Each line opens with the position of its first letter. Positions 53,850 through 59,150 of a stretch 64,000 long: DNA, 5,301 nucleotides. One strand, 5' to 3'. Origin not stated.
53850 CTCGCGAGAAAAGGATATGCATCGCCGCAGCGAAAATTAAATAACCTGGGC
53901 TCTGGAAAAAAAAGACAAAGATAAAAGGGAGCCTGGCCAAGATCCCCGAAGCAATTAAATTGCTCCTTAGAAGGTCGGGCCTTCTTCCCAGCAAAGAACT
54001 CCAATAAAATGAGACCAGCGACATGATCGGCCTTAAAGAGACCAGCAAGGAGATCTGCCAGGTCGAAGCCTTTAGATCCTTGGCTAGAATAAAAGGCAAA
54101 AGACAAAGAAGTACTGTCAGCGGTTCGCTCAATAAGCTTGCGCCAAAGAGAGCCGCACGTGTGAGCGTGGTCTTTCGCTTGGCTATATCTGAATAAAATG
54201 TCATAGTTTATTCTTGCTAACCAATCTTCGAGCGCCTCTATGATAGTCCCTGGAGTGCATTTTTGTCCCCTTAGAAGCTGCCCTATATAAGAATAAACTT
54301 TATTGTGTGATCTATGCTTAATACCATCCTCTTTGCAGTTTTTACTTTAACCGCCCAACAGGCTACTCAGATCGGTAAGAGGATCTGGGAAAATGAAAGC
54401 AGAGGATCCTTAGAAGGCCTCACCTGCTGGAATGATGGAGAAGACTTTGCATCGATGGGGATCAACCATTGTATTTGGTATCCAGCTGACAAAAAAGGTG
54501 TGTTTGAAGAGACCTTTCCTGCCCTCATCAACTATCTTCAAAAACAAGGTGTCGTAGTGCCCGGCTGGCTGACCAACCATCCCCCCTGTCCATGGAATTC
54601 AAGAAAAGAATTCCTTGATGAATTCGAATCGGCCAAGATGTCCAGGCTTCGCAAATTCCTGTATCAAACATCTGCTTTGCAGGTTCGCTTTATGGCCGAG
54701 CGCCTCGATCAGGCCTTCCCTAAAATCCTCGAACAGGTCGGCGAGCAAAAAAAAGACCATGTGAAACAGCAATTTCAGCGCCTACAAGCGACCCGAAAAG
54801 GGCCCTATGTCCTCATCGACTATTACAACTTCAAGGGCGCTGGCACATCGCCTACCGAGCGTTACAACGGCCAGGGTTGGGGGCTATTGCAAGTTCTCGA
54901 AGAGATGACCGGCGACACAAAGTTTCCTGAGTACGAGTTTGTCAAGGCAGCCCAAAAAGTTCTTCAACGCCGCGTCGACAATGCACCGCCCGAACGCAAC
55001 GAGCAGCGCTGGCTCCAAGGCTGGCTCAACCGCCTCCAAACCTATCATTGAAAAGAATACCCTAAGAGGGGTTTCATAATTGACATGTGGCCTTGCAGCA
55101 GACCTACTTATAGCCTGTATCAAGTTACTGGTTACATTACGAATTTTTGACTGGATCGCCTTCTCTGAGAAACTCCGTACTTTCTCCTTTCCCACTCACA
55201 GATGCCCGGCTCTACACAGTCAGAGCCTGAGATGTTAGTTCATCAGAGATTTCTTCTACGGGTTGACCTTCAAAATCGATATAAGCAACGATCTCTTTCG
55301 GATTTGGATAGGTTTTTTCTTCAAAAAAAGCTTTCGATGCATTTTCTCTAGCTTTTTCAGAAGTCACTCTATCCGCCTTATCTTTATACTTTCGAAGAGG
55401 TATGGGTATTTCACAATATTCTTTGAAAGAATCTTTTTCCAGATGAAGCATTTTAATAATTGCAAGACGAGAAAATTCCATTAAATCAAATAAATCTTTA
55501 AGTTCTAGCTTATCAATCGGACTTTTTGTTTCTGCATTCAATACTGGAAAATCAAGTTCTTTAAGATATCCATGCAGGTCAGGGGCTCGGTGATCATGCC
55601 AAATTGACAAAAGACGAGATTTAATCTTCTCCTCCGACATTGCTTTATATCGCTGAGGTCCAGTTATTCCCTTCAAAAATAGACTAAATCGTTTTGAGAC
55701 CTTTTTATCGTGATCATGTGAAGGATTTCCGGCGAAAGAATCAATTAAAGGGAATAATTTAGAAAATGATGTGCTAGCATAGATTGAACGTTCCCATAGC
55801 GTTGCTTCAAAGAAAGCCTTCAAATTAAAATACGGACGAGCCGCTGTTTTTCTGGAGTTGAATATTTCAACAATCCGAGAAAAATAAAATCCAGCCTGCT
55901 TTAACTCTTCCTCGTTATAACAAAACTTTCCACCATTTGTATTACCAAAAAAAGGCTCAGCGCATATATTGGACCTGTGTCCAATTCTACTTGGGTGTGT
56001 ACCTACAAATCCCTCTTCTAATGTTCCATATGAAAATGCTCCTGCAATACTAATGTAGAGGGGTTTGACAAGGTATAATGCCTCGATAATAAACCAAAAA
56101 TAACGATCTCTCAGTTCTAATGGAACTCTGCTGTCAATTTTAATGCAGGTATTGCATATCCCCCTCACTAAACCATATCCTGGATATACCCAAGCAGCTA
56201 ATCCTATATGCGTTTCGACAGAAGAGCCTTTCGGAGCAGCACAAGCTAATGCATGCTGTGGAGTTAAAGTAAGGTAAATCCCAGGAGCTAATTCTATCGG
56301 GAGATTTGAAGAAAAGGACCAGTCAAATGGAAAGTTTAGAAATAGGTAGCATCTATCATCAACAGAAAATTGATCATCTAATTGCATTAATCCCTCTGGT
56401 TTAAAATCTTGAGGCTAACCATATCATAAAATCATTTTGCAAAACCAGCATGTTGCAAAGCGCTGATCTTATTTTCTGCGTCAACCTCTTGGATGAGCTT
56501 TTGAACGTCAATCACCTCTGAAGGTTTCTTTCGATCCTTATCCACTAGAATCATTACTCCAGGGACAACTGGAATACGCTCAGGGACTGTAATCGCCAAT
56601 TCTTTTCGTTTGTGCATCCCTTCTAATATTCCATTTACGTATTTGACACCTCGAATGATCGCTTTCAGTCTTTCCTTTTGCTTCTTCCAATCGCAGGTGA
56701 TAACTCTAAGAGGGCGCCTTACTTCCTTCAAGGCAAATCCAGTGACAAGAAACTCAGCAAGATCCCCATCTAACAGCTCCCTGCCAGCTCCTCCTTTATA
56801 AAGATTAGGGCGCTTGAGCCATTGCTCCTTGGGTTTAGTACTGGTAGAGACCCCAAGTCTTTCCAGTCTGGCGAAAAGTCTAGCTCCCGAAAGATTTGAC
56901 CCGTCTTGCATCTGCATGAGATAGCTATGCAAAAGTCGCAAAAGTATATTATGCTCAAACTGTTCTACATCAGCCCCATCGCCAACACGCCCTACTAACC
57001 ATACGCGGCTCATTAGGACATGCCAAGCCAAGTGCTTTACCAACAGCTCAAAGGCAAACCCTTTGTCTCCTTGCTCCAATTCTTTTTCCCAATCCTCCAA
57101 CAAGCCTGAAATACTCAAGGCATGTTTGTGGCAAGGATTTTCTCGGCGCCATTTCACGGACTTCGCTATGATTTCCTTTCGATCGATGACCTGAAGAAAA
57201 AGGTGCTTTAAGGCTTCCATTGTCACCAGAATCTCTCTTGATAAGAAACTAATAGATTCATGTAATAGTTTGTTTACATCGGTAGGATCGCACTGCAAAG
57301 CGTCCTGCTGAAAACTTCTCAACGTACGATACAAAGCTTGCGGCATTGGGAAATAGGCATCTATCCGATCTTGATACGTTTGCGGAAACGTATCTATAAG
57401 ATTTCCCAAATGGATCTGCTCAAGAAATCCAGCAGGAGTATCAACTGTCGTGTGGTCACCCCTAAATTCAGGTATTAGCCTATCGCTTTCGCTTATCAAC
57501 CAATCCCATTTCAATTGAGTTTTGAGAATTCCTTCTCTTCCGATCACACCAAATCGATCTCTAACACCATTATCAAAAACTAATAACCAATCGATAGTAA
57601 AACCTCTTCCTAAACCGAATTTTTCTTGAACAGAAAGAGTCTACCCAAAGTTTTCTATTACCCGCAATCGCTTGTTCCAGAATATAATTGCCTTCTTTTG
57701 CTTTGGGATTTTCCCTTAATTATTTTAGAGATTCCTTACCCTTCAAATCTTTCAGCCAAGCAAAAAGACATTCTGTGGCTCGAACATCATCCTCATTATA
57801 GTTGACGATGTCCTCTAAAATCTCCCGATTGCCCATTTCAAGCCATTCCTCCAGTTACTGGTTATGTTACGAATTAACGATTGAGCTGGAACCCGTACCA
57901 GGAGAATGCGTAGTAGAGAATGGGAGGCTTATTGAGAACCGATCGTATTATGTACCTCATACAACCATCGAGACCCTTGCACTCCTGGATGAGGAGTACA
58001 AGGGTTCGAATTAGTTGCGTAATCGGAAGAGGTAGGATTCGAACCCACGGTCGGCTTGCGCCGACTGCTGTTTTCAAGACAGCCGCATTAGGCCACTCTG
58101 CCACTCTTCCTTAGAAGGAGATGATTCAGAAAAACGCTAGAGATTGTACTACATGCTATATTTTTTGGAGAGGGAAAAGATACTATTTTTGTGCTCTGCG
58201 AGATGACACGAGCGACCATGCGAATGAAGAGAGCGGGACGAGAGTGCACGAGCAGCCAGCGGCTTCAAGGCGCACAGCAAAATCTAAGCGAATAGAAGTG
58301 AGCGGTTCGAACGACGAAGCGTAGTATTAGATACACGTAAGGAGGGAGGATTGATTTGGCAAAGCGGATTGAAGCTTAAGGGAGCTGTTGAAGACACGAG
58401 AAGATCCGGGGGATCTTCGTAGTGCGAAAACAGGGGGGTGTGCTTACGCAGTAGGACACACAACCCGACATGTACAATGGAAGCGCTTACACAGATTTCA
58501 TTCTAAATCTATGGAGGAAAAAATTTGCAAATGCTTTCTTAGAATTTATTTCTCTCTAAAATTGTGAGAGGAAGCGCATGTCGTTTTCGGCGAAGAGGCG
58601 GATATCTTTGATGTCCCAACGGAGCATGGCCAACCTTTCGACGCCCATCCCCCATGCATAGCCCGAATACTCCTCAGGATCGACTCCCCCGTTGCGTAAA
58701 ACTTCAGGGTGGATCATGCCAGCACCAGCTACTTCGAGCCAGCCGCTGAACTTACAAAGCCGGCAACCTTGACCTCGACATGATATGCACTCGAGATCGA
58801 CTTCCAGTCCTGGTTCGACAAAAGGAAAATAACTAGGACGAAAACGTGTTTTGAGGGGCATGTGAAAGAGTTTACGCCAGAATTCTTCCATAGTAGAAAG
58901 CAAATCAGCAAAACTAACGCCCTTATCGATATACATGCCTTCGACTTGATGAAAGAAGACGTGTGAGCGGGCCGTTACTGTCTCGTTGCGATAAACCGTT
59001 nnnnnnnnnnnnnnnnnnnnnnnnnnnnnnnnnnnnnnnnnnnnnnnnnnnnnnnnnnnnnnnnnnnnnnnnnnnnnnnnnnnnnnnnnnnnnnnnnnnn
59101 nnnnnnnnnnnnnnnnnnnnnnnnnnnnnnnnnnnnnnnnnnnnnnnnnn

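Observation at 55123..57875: Integrase-less 2.7-kb two-gene cassette bracketed by 23-nt direct repeats beside tRNA-Ser(UGA): best candidate for an undescribed defence/toxin-type system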

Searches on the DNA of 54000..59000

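Call 46: search_rna_families(source=window, start=54000, end=59000, threshold=evalue, max_evalue=1)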
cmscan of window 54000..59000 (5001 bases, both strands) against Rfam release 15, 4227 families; matches with E-value up to 1: 2.
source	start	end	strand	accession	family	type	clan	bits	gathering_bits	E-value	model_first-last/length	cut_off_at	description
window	58024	58110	-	RF00005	tRNA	Gene; tRNA;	CL00001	56.9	29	9.8e-11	1-71/71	no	tRNA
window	58024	58091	+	RF04351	Plastid-psbl-rps4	Cis-reg;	-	20.6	68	0.83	1-53/53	no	Plastid-psbl-rps4 3UTR RNA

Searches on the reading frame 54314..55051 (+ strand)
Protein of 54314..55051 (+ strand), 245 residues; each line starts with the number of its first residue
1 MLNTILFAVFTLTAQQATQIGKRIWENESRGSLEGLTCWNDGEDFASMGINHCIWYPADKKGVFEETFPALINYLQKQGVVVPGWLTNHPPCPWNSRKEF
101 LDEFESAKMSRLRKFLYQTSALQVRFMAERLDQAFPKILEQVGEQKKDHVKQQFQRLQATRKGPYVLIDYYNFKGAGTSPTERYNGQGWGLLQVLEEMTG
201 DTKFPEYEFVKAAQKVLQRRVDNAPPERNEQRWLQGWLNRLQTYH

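Call 10: search_protein_families(library=pfam, proteins=[window:54314-55051:+], max_evalue=1)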
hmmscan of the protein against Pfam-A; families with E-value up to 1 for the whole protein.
window:54314-55051:+ (245 aa): 1 family
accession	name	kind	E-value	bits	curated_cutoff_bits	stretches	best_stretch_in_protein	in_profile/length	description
PF11975.13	Glyco_hydro_4C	-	0.15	12.5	24.1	1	48-157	2-98/211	Family 4 glycosyl hydrolase C-terminal domain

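Call 11: search_protein_families(library=ncbifam, proteins=[window:54314-55051:+], max_evalue=1)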
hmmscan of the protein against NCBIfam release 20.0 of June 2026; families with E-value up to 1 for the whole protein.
window:54314-55051:+ (245 aa): 0 families

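Call 38: list_cluster_members(proteins=[P0001, P0016, window:54314-55051:+, window:58556-59575:-])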
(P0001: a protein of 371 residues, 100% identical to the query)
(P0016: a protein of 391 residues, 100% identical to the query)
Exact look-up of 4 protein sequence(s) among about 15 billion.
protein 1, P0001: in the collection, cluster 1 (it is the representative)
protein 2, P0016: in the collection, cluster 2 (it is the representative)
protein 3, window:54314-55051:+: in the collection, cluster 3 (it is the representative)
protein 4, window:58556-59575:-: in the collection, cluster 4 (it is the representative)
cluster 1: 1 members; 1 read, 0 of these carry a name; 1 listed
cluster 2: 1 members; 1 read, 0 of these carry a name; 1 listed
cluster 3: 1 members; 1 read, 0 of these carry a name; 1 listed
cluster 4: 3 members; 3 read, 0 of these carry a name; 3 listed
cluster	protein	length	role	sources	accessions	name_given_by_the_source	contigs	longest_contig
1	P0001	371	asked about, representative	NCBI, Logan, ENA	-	-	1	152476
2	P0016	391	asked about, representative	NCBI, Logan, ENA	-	-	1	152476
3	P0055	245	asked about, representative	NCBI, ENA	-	-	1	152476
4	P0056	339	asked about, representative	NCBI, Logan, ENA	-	-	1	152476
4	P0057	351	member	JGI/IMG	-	-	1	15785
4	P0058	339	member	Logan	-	-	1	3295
